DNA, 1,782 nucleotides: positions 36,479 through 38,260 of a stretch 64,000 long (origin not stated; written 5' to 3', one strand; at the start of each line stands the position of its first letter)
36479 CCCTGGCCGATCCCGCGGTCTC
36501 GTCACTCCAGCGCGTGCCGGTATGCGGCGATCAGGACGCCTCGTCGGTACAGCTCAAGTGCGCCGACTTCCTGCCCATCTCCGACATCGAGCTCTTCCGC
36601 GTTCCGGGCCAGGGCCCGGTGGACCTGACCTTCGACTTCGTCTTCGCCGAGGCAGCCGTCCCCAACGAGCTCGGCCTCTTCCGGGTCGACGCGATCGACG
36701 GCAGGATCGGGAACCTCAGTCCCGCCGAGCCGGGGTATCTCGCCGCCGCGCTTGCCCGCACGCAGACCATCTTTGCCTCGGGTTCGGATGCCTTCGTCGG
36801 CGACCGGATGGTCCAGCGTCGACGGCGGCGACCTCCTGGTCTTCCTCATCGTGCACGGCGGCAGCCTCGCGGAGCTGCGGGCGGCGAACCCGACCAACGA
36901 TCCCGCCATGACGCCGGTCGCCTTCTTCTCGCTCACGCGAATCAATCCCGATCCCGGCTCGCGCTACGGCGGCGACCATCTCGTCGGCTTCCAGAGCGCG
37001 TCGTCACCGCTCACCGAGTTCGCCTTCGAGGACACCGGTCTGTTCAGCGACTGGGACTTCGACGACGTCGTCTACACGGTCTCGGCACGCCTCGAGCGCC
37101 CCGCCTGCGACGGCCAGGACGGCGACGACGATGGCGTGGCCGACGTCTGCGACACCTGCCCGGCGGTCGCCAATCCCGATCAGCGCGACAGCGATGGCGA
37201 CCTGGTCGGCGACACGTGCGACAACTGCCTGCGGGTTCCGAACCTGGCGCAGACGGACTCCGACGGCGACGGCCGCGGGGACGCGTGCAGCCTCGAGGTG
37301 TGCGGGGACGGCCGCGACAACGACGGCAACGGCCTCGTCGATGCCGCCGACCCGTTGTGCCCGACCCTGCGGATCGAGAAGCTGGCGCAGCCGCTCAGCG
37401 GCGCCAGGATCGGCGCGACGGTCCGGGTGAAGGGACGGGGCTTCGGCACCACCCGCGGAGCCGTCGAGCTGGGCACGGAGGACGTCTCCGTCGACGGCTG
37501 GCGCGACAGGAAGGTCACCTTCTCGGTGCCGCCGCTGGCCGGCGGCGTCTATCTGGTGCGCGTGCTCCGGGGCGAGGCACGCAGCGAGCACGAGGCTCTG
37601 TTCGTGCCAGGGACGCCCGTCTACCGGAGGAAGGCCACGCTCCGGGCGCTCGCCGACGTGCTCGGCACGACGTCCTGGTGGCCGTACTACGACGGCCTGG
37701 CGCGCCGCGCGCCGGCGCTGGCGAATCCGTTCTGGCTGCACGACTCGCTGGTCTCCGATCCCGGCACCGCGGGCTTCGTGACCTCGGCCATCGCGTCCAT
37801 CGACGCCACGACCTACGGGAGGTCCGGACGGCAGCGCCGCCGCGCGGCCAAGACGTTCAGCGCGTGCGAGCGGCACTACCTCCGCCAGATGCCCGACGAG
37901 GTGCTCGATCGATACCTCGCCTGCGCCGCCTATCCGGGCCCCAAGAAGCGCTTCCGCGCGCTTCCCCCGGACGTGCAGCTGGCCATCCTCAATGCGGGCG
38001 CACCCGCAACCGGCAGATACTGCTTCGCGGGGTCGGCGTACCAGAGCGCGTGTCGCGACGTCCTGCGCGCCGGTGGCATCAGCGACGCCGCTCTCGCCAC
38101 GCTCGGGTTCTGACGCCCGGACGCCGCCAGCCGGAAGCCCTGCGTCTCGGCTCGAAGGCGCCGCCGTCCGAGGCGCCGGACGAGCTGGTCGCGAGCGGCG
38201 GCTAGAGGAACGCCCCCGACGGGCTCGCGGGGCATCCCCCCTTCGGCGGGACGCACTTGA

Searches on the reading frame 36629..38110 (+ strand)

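Call 67: search_protein_families(library=pfam, proteins=[window:36629-38110:+], max_evalue=0.01)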
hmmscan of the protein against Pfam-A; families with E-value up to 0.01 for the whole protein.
window:36629-38110:+ (494 aa): 3 families
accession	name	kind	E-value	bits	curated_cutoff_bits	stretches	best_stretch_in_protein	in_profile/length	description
PF02412.23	TSP_3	-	4.7e-09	36.2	25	2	186-208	14-36/36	Thrombospondin type 3 repeat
PF13448.11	DUF4114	-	2.6e-07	31.9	27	1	66-152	3-83/85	Domain of unknown function (DUF4114)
PF01833.30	TIG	-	0.0082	16.6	20.9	0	262-316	16-72/84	IPT/TIG domain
